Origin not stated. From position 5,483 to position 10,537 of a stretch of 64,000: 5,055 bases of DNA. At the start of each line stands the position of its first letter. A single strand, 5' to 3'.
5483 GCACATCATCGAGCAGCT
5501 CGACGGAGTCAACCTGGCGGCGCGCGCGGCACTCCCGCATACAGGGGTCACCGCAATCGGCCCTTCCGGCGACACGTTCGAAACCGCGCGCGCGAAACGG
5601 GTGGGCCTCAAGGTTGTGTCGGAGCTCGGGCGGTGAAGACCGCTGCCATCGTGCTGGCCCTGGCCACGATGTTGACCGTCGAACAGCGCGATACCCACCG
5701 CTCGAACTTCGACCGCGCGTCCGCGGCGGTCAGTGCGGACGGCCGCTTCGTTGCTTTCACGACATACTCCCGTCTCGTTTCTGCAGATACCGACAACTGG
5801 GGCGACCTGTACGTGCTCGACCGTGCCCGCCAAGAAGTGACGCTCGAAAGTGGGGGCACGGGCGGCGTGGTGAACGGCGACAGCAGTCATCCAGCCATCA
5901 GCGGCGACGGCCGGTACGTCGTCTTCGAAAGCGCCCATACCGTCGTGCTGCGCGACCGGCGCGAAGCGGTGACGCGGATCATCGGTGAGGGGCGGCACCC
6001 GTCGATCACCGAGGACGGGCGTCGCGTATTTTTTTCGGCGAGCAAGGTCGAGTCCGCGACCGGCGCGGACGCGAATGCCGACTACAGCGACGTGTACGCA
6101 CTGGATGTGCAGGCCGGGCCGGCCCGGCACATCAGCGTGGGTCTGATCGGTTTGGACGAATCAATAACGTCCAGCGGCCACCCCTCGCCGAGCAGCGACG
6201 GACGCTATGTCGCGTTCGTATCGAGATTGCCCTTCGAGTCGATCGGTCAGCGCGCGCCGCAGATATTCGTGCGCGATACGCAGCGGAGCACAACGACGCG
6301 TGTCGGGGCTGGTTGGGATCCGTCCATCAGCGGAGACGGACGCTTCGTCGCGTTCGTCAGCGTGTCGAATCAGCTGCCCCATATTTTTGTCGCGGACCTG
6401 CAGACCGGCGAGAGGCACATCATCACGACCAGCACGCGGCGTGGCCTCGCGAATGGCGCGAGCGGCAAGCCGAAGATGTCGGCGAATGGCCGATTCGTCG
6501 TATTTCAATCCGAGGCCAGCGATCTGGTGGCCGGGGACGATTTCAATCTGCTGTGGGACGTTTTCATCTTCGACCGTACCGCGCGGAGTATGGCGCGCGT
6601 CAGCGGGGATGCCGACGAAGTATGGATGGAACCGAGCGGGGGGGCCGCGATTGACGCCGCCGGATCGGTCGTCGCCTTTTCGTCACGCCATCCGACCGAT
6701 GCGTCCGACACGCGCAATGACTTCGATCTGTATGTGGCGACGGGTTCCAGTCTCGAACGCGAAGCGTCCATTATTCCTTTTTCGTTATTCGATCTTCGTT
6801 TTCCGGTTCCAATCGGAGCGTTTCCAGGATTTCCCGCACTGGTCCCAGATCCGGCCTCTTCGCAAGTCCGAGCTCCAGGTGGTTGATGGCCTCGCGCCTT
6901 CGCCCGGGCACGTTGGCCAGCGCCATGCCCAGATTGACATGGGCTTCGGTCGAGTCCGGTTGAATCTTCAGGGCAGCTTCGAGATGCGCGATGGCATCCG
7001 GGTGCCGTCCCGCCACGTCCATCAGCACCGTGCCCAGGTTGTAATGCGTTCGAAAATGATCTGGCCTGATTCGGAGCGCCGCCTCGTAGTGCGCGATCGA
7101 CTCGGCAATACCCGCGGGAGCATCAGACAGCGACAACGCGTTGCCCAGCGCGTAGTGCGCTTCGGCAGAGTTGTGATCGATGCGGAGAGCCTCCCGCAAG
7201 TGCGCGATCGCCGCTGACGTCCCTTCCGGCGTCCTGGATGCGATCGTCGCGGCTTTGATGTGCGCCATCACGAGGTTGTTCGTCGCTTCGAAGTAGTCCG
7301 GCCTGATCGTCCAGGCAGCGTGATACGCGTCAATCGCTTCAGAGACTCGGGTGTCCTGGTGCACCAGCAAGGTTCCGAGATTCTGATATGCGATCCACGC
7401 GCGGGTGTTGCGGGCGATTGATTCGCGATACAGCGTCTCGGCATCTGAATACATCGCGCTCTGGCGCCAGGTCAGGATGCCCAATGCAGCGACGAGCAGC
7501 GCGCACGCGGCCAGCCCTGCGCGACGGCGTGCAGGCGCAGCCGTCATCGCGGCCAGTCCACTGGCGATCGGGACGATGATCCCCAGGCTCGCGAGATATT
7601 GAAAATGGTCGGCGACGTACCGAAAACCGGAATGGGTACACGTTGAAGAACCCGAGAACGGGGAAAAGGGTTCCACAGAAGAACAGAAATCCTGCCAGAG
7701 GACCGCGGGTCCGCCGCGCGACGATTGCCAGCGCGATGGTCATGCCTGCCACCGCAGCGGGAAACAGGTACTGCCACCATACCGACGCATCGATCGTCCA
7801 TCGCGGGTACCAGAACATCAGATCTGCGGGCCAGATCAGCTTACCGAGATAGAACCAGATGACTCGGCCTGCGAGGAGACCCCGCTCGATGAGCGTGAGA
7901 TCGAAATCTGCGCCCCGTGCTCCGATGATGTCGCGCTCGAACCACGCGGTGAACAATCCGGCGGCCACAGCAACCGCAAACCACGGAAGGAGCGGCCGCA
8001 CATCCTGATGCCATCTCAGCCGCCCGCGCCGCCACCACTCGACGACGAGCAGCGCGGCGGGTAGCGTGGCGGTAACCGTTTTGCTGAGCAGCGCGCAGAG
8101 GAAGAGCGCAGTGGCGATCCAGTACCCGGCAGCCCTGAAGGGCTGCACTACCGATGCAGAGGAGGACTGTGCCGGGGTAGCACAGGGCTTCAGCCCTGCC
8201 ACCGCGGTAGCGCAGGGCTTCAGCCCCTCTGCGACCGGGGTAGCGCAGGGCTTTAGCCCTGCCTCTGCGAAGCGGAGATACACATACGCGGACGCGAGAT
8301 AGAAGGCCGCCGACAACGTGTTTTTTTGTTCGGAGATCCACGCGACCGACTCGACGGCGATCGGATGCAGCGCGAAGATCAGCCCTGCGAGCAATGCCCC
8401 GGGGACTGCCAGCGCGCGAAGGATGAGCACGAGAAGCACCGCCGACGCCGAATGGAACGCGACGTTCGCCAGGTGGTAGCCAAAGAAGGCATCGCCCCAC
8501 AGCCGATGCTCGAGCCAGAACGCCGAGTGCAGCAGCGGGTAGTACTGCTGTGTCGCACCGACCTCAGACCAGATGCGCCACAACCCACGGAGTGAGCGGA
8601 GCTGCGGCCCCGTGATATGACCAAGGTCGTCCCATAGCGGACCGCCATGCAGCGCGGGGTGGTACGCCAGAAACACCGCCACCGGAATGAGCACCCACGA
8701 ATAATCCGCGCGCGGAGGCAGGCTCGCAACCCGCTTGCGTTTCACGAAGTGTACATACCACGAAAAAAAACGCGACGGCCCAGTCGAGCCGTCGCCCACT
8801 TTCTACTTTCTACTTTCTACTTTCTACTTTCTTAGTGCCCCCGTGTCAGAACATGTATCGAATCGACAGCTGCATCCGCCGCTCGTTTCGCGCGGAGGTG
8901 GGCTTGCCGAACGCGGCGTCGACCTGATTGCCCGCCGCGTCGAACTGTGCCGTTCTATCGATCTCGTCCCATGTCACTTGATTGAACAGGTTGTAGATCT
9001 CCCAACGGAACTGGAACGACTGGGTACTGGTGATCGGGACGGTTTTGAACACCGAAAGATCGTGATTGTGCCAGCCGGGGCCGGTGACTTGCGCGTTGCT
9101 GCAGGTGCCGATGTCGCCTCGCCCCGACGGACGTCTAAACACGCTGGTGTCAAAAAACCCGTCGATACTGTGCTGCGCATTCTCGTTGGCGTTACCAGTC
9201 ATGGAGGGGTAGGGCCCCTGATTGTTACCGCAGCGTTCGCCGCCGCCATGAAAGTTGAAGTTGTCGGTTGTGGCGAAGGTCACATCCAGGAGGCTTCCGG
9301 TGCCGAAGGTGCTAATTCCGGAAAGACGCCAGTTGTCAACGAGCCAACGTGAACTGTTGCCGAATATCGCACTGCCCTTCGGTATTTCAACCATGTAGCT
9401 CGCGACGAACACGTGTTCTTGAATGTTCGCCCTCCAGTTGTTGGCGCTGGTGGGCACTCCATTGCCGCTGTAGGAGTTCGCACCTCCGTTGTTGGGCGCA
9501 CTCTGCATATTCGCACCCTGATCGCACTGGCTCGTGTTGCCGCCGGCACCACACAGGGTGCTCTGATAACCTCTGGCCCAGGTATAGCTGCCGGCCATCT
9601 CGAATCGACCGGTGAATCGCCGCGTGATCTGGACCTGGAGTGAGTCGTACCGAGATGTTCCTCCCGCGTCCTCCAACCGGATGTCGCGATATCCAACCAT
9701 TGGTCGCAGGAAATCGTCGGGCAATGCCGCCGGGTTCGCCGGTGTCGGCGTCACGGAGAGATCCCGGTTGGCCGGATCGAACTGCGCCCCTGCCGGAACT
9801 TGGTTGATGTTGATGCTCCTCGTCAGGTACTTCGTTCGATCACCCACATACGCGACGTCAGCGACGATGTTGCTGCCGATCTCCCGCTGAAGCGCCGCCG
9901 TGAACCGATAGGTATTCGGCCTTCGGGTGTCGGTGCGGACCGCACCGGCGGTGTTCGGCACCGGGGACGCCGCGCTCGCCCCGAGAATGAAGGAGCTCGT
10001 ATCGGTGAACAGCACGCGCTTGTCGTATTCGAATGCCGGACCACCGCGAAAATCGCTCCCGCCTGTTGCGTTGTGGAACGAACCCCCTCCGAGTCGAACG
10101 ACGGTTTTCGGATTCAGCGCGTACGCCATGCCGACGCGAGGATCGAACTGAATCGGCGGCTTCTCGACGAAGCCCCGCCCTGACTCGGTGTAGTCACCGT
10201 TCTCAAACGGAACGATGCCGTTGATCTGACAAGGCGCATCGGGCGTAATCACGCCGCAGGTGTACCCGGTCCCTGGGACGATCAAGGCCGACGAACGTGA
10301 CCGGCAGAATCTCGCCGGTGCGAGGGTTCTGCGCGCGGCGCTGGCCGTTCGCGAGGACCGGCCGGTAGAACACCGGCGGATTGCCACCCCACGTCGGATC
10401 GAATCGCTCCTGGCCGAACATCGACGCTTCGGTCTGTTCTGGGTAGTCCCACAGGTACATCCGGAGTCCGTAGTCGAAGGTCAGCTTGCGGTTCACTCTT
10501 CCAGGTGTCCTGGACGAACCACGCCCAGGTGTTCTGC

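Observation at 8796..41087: Family of strand-polarised heptanucleotide tandem arrays packed against gene ends (11 arrays in 33 kb)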

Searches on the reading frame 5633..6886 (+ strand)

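Call 36: search_protein_families(library=pfam, proteins=[window:5633-6886:+], max_evalue=0.001)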
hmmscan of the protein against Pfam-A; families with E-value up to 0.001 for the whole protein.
window:5633-6886:+ (417 aa): 1 family
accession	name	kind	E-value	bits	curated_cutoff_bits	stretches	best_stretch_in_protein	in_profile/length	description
PF07676.18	PD40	-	2.5e-11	43.7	20.9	0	182-206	12-31/38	WD40-like Beta Propeller Repeat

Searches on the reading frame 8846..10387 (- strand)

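Call 20: search_protein_families(library=pfam, proteins=[window:8846-10387:-], max_evalue=0.001)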
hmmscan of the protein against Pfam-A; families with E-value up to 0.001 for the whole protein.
window:8846-10387:- (513 aa): 1 family
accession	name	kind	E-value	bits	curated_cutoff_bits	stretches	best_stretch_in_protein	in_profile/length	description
PF25183.1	OMP_b-brl_4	-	8.4e-68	230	30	1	64-506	424-838/838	Outer membrane beta barrel domain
